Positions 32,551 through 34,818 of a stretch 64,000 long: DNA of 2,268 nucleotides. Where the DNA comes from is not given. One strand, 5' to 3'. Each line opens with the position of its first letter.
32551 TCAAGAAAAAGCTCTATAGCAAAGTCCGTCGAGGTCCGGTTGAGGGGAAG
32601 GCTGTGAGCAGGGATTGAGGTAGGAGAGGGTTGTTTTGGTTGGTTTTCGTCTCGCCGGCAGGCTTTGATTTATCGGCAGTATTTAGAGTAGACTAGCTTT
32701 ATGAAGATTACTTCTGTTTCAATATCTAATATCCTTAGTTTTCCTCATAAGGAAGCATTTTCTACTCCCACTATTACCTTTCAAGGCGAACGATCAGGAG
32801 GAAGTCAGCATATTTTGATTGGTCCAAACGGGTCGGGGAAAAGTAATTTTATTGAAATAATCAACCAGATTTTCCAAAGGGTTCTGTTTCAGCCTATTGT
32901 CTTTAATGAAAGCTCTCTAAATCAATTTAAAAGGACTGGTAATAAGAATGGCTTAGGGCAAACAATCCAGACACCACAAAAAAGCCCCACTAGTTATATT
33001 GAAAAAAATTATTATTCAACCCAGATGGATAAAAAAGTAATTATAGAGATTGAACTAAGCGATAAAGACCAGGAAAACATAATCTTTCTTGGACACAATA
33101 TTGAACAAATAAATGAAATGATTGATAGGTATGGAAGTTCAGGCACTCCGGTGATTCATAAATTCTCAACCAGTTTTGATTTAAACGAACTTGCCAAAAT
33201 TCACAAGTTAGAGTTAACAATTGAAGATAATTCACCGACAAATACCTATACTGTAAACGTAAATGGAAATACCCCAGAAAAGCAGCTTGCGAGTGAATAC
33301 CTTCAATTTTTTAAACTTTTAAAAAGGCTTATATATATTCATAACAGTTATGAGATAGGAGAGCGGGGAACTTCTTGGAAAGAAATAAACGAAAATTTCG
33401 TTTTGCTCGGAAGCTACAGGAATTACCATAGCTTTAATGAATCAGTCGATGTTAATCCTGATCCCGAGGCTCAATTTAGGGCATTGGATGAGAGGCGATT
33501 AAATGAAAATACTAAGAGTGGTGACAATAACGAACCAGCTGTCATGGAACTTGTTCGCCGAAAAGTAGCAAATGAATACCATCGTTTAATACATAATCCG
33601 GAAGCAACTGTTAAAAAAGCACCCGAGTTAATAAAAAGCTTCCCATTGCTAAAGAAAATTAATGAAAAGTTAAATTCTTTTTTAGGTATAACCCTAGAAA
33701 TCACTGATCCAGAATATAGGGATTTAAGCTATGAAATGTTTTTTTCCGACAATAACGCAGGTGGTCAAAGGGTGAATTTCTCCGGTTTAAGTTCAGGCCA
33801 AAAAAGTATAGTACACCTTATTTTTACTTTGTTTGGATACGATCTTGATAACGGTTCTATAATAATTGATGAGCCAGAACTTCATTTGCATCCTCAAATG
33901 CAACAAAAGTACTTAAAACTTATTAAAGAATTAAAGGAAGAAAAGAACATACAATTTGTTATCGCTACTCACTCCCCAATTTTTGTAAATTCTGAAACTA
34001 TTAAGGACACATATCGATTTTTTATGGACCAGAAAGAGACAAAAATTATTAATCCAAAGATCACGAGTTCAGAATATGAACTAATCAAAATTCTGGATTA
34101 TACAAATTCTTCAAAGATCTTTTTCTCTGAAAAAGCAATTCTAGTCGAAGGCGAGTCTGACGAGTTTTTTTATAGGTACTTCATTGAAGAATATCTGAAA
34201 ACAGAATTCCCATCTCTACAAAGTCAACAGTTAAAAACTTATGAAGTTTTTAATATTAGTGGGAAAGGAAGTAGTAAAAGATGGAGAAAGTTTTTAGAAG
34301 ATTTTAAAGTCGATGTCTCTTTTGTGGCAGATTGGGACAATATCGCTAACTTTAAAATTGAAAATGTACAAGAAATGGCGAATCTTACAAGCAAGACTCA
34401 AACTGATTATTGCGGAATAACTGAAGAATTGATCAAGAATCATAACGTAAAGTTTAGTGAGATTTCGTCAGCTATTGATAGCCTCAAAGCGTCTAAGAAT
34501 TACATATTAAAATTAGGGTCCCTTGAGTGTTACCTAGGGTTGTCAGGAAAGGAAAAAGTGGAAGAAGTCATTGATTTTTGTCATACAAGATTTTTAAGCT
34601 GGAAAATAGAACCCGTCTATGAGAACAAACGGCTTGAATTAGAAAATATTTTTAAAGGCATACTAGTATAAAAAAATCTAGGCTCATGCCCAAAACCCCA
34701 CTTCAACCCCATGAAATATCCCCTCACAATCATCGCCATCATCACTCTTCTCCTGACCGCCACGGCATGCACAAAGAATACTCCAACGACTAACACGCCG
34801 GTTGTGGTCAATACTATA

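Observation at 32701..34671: AT-rich single-gene island encoding an OLD-family ABC-ATPase/TOPRIM nuclease (candidate defence system)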

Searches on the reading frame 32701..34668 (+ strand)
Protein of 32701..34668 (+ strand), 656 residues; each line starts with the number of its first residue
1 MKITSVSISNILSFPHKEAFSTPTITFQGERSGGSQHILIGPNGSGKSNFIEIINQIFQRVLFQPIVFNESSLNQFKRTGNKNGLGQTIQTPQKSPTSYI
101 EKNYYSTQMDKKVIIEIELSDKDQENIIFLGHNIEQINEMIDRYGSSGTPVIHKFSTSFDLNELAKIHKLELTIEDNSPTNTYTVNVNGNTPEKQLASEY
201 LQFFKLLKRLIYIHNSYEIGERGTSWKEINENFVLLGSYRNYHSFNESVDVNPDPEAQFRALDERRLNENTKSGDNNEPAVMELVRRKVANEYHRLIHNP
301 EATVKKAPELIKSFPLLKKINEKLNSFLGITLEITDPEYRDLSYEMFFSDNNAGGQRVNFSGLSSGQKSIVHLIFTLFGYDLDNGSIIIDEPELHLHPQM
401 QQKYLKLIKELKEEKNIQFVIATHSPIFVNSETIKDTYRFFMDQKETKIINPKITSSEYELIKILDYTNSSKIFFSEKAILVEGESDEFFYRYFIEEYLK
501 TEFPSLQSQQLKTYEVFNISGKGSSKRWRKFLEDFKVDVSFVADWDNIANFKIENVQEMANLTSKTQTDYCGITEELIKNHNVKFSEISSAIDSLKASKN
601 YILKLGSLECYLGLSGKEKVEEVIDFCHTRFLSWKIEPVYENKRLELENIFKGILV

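Call 3: search_protein_families(library=pfam, proteins=[window:32701-34668:+], max_evalue=1)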
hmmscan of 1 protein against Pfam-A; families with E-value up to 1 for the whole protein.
window:32701-34668:+ (656 aa): 9 families
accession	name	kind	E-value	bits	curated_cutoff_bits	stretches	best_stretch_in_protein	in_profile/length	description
PF13304.12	AAA_21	-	1.9e-24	87.8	27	1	38-429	3-303/304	AAA domain, putative AbiEii toxin, Type IV TA system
PF13175.12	AAA_15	-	3.4e-23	83.3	32.1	1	1-429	1-374/374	AAA ATPase domain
PF20469.4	OLD-like_TOPRIM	-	1.4e-11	45.2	23.2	1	474-546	1-67/67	Overcoming lysogenization defect protein-like, TOPRIM domain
PF02463.25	SMC_N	-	2.3e-09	37.5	40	1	36-446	26-217/220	RecF/RecN/SMC N terminal domain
PF00005.33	ABC_tran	-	9.2e-06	26.7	25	1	34-123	11-98/137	ABC transporter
PF13555.12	AAA_29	-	0.012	15.8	27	1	33-58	23-46/61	P-loop containing region of AAA domain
PF25082.1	GIPC1_GH2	-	0.058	14.2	27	0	295-331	6-41/91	GIPC1-3 GH2 domain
PF18923.6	DUF5673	-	0.14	12.6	26.7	0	104-144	25-64/66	Domain of unknown function (DUF5673)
PF10088.15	DUF2326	-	0.65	10.1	28.7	1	396-436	73-113/141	Uncharacterised protein conserved in bacteria (DUF2326)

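Call 4: search_protein_families(library=padloc, proteins=[window:32701-34668:+], max_evalue=1)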
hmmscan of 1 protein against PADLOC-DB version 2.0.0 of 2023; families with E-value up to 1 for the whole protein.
window:32701-34668:+ (656 aa): 133 families (the best 25 are shown)
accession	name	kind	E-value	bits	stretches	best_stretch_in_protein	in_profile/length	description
PDLC02358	Old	-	9.8e-29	98.6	2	387-601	288-503/578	Old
PDLC02980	AriA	-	5e-25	87.1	1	38-429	3-303/304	-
PDLC00065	GajA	-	2.1e-22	77.7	2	387-583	337-541/670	AAA ATPase domain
PDLC02915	ATPase-Toprim_I-B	-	3.2e-22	77.1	2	369-599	241-464/623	-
PDLC02979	AriA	-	7.8e-22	76.6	1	1-429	1-373/373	-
PDLC02335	AbiLi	-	8.9e-22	75.6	1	3-441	50-251/326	AbiLi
PDLC00091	GajA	-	1.4e-21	75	2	387-521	300-436/627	AAA ATPase domain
PDLC00096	GajA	-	2.8e-21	73.9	2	385-617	290-521/630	AAA ATPase domain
PDLC00266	PtuA1|PtuA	-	4.1e-21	73.8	2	241-466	210-418/483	AAA ATPase domain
PDLC00273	PtuA1|PtuA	-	4.7e-21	73.2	1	357-480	197-321/375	AAA ATPase domain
PDLC00088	GajA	-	5.4e-21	73.8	1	387-584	37-238/372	AAA ATPase domain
PDLC00289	PtuA1|PtuA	-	2.9e-20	70.7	2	312-448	177-310/404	AAA ATPase domain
PDLC00283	PtuA1|PtuA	-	2.6e-19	67.7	1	351-465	265-381/448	AAA ATPase domain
PDLC00063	GajA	-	4.9e-19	66.4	1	387-600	348-578/679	AAA ATPase domain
PDLC00064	GajA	-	1.1e-18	65.5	1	386-523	130-265/464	AAA ATPase domain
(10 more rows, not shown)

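Call 5: search_protein_families(library=ncbifam, proteins=[window:32701-34668:+], max_evalue=1)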
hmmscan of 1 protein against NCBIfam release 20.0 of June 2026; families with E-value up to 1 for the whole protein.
window:32701-34668:+ (656 aa): 71 families (the best 25 are shown)
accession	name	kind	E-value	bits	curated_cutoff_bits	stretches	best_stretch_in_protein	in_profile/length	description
NF038234.1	retron_eff_Eco8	equivalog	1.4e-16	60.3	250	2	370-635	259-528/679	retron Eco8 family effector endonuclease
TIGR04435.1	restrict_AAA_1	hypoth_equivalog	9.6e-15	54.3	300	2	347-453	382-493/568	restriction system-associated AAA family ATPase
NF041760.1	PtuA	equivalog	5.3e-14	52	500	1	353-456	335-448/524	retron Ec78 anti-phage system effector ATPase PtuA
NF047739.1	antiphage_MADS3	equivalog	5.2e-11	42.3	420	2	345-445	299-395/427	methylation-associated defense system AAA family ATPase MAD3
TIGR04521.1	ECF_ATPase_2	equivalog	1.2e-07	31.1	330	2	363-425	145-204/279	energy-coupling factor transporter ATPase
NF010167.0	PRK13648.1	subfamily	2.1e-07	30.6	241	1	362-425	142-202/269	energy-coupling factor transporter ATPase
NF041774.1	tung_ATPbind_TupC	equivalog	3.7e-07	29.4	400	2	362-431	128-194/319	tungstate ABC transporter ATP-binding protein TupC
TIGR00972.1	3a0107s01c2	equivalog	4.9e-07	29.4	343.2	2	362-443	144-218/248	phosphate ABC transporter ATP-binding protein PstB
NF010068.0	PRK13548.1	equivalog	1.8e-06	27.2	261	2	359-423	134-200/261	heme ABC transporter ATP-binding protein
TIGR04520.1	ECF_ATPase_1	equivalog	3.7e-06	26.6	315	2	362-425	136-196/269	energy-coupling factor transporter ATPase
NF010170.0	PRK13651.1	equivalog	6.4e-06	25.3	432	1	362-425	165-224/308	cobalt transporter ATP-binding subunit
NF010158.0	PRK13637.1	equivalog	7.4e-06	25.3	390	1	363-425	145-204/287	energy-coupling factor transporter ATPase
TIGR02315.1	ABC_phnC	equivalog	8.2e-06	25.4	266.1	2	362-425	145-205/243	phosphonate ABC transporter ATP-binding protein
TIGR03411.1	urea_trans_UrtD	equivalog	1.3e-05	25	304.1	1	34-118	28-113/242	urea ABC transporter ATP-binding protein UrtD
NF000355.4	ribo_prot_ABC_F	equivalog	1.3e-05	24.3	380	2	33-60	338-365/499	ribosomal protection-like ABC-F family protein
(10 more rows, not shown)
